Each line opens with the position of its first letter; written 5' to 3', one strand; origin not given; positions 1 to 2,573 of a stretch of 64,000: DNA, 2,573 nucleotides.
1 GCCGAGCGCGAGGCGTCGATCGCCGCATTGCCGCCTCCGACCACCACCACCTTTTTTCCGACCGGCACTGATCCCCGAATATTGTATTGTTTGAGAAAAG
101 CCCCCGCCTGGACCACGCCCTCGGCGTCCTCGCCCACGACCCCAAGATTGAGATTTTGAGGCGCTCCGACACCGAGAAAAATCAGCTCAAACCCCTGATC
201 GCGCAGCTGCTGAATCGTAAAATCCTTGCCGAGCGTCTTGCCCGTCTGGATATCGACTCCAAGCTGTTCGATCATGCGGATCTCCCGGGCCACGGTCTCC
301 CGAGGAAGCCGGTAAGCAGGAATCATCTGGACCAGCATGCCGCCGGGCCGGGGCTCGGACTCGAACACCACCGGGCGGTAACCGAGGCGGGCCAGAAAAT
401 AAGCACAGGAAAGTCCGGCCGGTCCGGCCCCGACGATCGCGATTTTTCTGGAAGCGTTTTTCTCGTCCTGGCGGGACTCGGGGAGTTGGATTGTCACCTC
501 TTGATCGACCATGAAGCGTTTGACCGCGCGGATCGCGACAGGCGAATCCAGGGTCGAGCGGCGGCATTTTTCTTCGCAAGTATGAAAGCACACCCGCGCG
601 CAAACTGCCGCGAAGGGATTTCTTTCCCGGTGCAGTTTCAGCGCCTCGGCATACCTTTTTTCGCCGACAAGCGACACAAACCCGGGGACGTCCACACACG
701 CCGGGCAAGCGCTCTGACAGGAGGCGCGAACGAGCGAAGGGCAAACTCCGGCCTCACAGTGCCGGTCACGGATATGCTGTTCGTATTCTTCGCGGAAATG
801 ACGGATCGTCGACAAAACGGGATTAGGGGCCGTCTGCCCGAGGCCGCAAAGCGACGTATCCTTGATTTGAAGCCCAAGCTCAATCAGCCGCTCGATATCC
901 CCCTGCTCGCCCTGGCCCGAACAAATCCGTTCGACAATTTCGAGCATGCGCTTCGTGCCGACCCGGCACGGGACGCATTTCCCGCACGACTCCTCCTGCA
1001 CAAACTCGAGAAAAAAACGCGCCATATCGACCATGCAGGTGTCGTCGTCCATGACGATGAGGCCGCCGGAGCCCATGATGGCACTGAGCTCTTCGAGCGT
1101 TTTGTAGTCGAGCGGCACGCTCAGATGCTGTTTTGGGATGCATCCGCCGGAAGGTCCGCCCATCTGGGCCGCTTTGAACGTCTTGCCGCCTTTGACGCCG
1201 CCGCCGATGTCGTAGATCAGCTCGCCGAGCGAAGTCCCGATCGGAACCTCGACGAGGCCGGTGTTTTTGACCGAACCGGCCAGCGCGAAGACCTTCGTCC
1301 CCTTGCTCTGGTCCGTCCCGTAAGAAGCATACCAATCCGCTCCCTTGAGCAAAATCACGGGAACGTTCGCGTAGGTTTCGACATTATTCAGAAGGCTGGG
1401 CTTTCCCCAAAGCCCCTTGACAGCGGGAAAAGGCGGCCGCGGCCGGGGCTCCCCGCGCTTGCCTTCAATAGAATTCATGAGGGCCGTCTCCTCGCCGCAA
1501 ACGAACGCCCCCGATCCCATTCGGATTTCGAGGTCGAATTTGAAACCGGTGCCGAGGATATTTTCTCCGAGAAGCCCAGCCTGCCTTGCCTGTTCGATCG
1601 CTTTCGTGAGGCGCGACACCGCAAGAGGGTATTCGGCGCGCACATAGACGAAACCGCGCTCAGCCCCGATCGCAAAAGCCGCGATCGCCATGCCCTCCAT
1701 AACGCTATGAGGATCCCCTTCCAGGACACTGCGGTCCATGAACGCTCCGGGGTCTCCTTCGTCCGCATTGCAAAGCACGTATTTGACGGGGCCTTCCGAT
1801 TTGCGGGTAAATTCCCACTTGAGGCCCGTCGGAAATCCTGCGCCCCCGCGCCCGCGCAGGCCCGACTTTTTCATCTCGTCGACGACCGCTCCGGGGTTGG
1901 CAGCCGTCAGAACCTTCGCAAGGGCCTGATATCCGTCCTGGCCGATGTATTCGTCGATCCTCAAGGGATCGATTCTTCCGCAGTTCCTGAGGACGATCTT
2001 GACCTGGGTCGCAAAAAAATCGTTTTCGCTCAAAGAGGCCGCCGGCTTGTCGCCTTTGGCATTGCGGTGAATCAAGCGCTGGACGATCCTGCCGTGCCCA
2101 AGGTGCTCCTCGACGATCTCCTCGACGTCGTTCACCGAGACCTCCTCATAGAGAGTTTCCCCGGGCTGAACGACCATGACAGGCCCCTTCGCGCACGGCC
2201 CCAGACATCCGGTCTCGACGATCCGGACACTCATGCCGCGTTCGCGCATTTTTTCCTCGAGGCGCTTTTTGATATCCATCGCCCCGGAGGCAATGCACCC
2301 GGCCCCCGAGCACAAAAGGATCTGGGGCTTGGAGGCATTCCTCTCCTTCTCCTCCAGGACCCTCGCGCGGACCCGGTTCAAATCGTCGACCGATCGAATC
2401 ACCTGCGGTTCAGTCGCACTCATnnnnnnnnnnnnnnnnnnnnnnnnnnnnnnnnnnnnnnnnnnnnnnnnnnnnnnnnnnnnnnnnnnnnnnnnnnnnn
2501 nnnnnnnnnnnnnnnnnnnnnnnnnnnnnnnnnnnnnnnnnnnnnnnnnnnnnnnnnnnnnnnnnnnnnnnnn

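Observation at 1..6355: Rex-associated redox module: canonical NfnAB plus a NuoE-like gene and a NuoF-like::GltD-like fusion (Stn/Bfu-type candidate) missed by the ORF track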

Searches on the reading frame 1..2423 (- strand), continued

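Call 22: find_related_loci(query=A1, collection=genome_contigs, flank=10000)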
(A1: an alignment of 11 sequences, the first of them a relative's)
Query A1 (1060 aa) in genome_contigs; peptide patterns used: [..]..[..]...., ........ (x = any residue, [..] = any of these).
600 stretches matched a pattern (row limit reached: there are more); 599 encode a relative of the query (tblastn E <= 1e-3); the best 80 are kept; 80 distinct loci.
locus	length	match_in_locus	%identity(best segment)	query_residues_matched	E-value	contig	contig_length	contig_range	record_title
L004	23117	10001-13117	66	4-1040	0e+0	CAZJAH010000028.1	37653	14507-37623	MAG TPA_asm: uncultured Hyphomicrobiales bacterium isolate SRP252850_co1_147 genome assembly, contig: NODE_1724_length_3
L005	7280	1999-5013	68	34-1037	0e+0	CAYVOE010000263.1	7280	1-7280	MAG TPA_asm: uncultured Nitrospiraceae bacterium isolate SRP268622_co1_273 genome assembly, contig: NODE_25202_length_72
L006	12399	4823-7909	67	10-1037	0e+0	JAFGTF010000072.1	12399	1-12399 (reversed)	MAG: Spirochaetes bacterium isolate Zod_Metabat.958 k87_7940052, whole genome shotgun sequence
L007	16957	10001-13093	64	9-1037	0e+0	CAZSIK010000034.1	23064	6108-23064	MAG TPA_asm: uncultured Prolixibacteraceae bacterium isolate SRP192927_co6_805 genome assembly, contig: NODE_4588_length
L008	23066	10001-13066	68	9-1043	0e+0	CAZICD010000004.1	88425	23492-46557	MAG TPA_asm: uncultured Spirochaetaceae bacterium isolate SRP332253_co1_186 genome assembly, contig: NODE_226_length_884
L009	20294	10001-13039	64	26-1038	0e+0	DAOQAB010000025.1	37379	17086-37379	MAG TPA_asm: Prolixibacteraceae bacterium isolate AMR_MDS_1273 NODE_1003_length_37379_cov_6.437681, whole genome shotgun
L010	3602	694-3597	65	32-998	0e+0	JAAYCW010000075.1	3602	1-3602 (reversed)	MAG: Actinomycetota bacterium isolate AS06rmzACSIP_50 98175_AS06, whole genome shotgun sequence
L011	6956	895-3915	64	32-1037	0e+0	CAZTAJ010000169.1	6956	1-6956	MAG TPA_asm: uncultured Verrucomicrobiota bacterium isolate SRP272421_co4_360 genome assembly, contig: NODE_37480_length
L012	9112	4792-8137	62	34-1037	0e+0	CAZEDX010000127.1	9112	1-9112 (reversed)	MAG TPA_asm: uncultured bacterium isolate SRP278314_co2_238 genome assembly, contig: NODE_10476_length_9112_cov_6.567958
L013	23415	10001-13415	68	9-1037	0e+0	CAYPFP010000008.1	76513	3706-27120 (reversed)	MAG TPA_asm: uncultured Planctomycetota bacterium isolate SRP257756_co1_239 genome assembly, contig: NODE_127_length_765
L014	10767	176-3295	60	23-1060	0e+0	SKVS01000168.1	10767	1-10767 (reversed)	MAG: Spirochaetaceae bacterium isolate CSSed162cmB_170 CSSed16-2cmB-22362, whole genome shotgun sequence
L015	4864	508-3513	52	32-1037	0e+0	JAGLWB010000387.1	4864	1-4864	MAG: Bacteroidales bacterium isolate RS_12_1 ZL285.bin.1.fa_387, whole genome shotgun sequence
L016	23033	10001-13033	53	32-1036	0e+0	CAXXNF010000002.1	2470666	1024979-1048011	MAG: Syntrophales bacterium isolate 28f6f31c-1abc-45c3-9ff4-d3034646c4f0 genome assembly, contig: contig_2, whole genome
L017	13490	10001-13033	53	32-1036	0e+0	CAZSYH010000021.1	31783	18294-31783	MAG TPA_asm: uncultured Syntrophaceae bacterium isolate SRP178699_co1_570 genome assembly, contig: NODE_1463_length_3178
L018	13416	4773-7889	49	4-1036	0e+0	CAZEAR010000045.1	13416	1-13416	MAG TPA_asm: uncultured Dehalococcoidales bacterium isolate binchicken_co294_169 genome assembly, contig: NODE_4525_leng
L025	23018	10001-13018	52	32-1036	0e+0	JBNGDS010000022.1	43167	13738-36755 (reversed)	MAG: Desulfomonilia bacterium isolate E05-038 bin56.fa-22, whole genome shotgun sequence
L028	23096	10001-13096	48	14-1040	0e+0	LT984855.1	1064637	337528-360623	uncultured Desulfobacterium sp. isolate TRIP AH-1 genome assembly, scaffold: PITCH_a_scaffold2, whole genome shotgun seq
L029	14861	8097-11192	49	9-1036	0e+0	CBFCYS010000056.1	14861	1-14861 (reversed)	MAG TPA_asm: uncultured bacterium isolate SRR26215675_binner12_Refined_126 genome assembly, contig: ERZ25073486.2410, wh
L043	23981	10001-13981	50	2-1036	0e+0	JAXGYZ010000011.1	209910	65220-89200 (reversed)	MAG: Anaerolineae bacterium isolate AnMBR.bin525 bin525_11, whole genome shotgun sequence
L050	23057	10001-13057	48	15-1036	0e+0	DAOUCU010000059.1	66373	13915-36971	MAG TPA_asm: Dehalococcoidia bacterium isolate H85_867 78963, whole genome shotgun sequence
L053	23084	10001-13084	48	14-1036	0e+0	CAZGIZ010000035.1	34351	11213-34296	MAG TPA_asm: uncultured Desulfobacteraceae bacterium isolate binchicken_co81_519 genome assembly, contig: NODE_1451_leng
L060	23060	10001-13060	43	9-1036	0e+0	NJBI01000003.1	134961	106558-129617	MAG: Promethearchaeota archaeon Loki_b31 58, whole genome shotgun sequence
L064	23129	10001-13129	47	9-1052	0e+0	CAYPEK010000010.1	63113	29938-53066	MAG TPA_asm: uncultured bacterium isolate binchicken_co246_416 genome assembly, contig: NODE_540_length_63113_cov_7.9009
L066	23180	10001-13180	50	6-1045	0e+0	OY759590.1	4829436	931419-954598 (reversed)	MAG: Desulfarculia bacterium isolate 49400898-fc5b-42b7-bef8-a303f8702bb8 genome assembly, chromosome: 1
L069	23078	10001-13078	45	33-1042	0e+0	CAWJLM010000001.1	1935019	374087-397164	MAG: uncultured Acidobacteriaceae bacterium isolate MFD02472.bin.1.12 genome assembly, contig: contig_107, whole genome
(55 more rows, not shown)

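Call 45: find_encoding_contigs(protein=P0002, flank=8000, max_places=1)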
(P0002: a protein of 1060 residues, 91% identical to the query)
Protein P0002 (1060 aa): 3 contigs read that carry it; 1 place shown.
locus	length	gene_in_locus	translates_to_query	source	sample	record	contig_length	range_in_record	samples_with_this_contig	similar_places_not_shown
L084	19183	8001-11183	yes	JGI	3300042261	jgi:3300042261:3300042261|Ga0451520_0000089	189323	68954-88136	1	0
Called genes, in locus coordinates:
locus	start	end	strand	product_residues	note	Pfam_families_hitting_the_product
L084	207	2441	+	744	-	PF16927:HisKA_7TM, PF01590:GAF, PF13185:GAF_2, PF13492:GAF_3, PF02518:HATPase_c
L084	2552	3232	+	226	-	-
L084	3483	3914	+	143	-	PF00571:CBS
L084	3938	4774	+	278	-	PF00175:NAD_binding_1 (weak), PF10418:DHODB_Fe-S_bind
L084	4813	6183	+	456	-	PF14691:Fer4_20, PF03807:F420_oxidored (faint), PF01262:AlaDh_PNT_C (faint), PF00070:Pyr_redox (weak), PF01266:DAO (weak), PF01946:Thi4 (weak), PF07992:Pyr_redox_2, PF13450:NAD_binding_8, +2 more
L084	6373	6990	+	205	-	PF06971:Put_DNA-bind_N, PF02629:CoA_binding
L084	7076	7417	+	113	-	PF02627:CMD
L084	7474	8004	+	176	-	PF01257:2Fe-2S_thioredx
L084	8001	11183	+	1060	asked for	PF01257:2Fe-2S_thioredx (weak), PF01512:Complex1_51K, PF10531:SLBB (weak), PF10589:NADH_4Fe-4S, PF14691:Fer4_20, PF01266:DAO (weak), PF07992:Pyr_redox_2, PF13450:NAD_binding_8, +4 more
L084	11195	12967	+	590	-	PF13510:Fer2_4, PF10588:NADH-G_4Fe-4S_3, PF12838:Fer4_7, PF14697:Fer4_21 (weak), PF22117:Fer4_Nqo3 (weak), PF00037:Fer4 (weak), PF02906:Fe_hyd_lg_C, PF02256:Fe_hyd_SSU, +2 more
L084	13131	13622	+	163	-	PF01257:2Fe-2S_thioredx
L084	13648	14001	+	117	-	PF01257:2Fe-2S_thioredx (weak)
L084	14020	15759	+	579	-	PF01512:Complex1_51K, PF10531:SLBB (weak), PF10589:NADH_4Fe-4S, PF00037:Fer4 (weak), PF13237:Fer4_10 (weak), PF14697:Fer4_21, PF12838:Fer4_7, PF13187:Fer4_9 (weak), +3 more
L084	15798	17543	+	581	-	PF00111:Fer2, PF13510:Fer2_4, PF10588:NADH-G_4Fe-4S_3, PF12838:Fer4_7, PF00037:Fer4 (weak), PF02906:Fe_hyd_lg_C, PF02256:Fe_hyd_SSU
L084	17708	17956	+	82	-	PF21699:TM1266-like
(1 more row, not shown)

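Call 46: find_encoding_contigs(protein=P0007, flank=8000, max_places=1)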
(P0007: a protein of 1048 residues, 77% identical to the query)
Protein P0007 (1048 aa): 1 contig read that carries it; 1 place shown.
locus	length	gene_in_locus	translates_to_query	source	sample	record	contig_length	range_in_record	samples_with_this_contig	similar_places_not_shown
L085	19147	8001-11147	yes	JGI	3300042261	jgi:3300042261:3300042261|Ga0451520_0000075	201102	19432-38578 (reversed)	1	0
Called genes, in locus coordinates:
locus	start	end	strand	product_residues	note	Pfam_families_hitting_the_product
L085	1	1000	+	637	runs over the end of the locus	PF12895:ANAPC3 (faint), PF00515:TPR_1 (faint), PF14559:TPR_19 (weak), PF25063:ARM_TT21_C (weak), PF14559:TPR_19 (weak), PF23914:TPR_CcmH_CycH (weak), PF13432:TPR_16 (weak), PF14559:TPR_19, +13 more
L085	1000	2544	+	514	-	PF13506:Glyco_transf_21, PF13641:Glyco_tranf_2_3, PF00535:Glycos_transf_2, PF13632:Glyco_trans_2_3, PF03552:Cellulose_synt (weak)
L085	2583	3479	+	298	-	PF02156:Glyco_hydro_26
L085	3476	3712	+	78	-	-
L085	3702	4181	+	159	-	PF07238:PilZ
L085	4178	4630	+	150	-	PF00383:dCMP_cyt_deam_1, PF14437:MafB19-deam, PF14439:Bd3614-deam (faint)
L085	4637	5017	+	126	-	PF00190:Cupin_1 (weak), PF07883:Cupin_2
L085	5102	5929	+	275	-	PF00175:NAD_binding_1 (weak), PF10418:DHODB_Fe-S_bind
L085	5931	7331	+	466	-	PF14691:Fer4_20, PF01262:AlaDh_PNT_C (faint), PF00070:Pyr_redox (faint), PF07992:Pyr_redox_2, PF12831:FAD_oxidored (faint), PF13450:NAD_binding_8 (weak), PF13738:Pyr_redox_3 (faint)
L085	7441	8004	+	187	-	PF01257:2Fe-2S_thioredx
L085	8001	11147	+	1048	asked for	PF01257:2Fe-2S_thioredx, PF01512:Complex1_51K, PF10531:SLBB (weak), PF10589:NADH_4Fe-4S, PF14691:Fer4_20, PF01266:DAO (weak), PF07992:Pyr_redox_2, PF13450:NAD_binding_8, +6 more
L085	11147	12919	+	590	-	PF00111:Fer2 (weak), PF13510:Fer2_4, PF10588:NADH-G_4Fe-4S_3, PF12838:Fer4_7, PF13187:Fer4_9 (weak), PF22117:Fer4_Nqo3 (weak), PF02906:Fe_hyd_lg_C, PF02256:Fe_hyd_SSU, +5 more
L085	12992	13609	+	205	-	PF06971:Put_DNA-bind_N, PF02629:CoA_binding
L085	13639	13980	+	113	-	PF02627:CMD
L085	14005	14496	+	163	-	PF01257:2Fe-2S_thioredx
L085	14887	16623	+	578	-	PF01512:Complex1_51K, PF10531:SLBB (weak), PF10589:NADH_4Fe-4S, PF00037:Fer4, PF12837:Fer4_6 (weak), PF13237:Fer4_10, PF12838:Fer4_7, PF13187:Fer4_9, +3 more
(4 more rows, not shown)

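Call 47: find_encoding_contigs(protein=P0043, flank=8000, max_places=1)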
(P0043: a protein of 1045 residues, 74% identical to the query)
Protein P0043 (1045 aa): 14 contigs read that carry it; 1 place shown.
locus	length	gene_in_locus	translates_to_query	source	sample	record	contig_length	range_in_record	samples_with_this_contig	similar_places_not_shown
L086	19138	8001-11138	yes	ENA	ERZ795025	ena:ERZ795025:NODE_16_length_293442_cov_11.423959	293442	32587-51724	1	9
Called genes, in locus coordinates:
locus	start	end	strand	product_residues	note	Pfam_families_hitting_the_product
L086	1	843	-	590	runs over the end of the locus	PF13510:Fer2_4, PF00037:Fer4 (faint), PF10588:NADH-G_4Fe-4S_3, PF13237:Fer4_10 (weak), PF12838:Fer4_7 (weak), PF13534:Fer4_17 (weak), PF02906:Fe_hyd_lg_C, PF02256:Fe_hyd_SSU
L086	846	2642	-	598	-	PF01257:2Fe-2S_thioredx, PF01512:Complex1_51K, PF10531:SLBB (weak), PF10589:NADH_4Fe-4S, PF13237:Fer4_10, PF00037:Fer4, PF12838:Fer4_7, PF13187:Fer4_9, +3 more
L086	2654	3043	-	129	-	-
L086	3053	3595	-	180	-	PF02518:HATPase_c, PF13589:HATPase_c_3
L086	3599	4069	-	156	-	PF01257:2Fe-2S_thioredx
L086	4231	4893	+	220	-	PF06971:Put_DNA-bind_N, PF02629:CoA_binding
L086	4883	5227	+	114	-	-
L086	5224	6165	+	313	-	PF00571:CBS, PF13581:HATPase_c_2, PF02518:HATPase_c (weak)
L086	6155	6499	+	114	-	-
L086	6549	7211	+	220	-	PF02811:PHP (weak), PF13263:PHP_C (weak)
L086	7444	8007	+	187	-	PF01257:2Fe-2S_thioredx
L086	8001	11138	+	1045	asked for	PF01257:2Fe-2S_thioredx (weak), PF01512:Complex1_51K, PF10531:SLBB, PF10589:NADH_4Fe-4S, PF14691:Fer4_20, PF01946:Thi4 (weak), PF07992:Pyr_redox_2, PF13450:NAD_binding_8, +4 more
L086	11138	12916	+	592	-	PF00111:Fer2 (weak), PF13510:Fer2_4, PF10588:NADH-G_4Fe-4S_3, PF13484:Fer4_16 (faint), PF13187:Fer4_9 (faint), PF12838:Fer4_7, PF02906:Fe_hyd_lg_C, PF02256:Fe_hyd_SSU, +1 more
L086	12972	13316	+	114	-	PF02627:CMD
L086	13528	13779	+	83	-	PF21699:TM1266-like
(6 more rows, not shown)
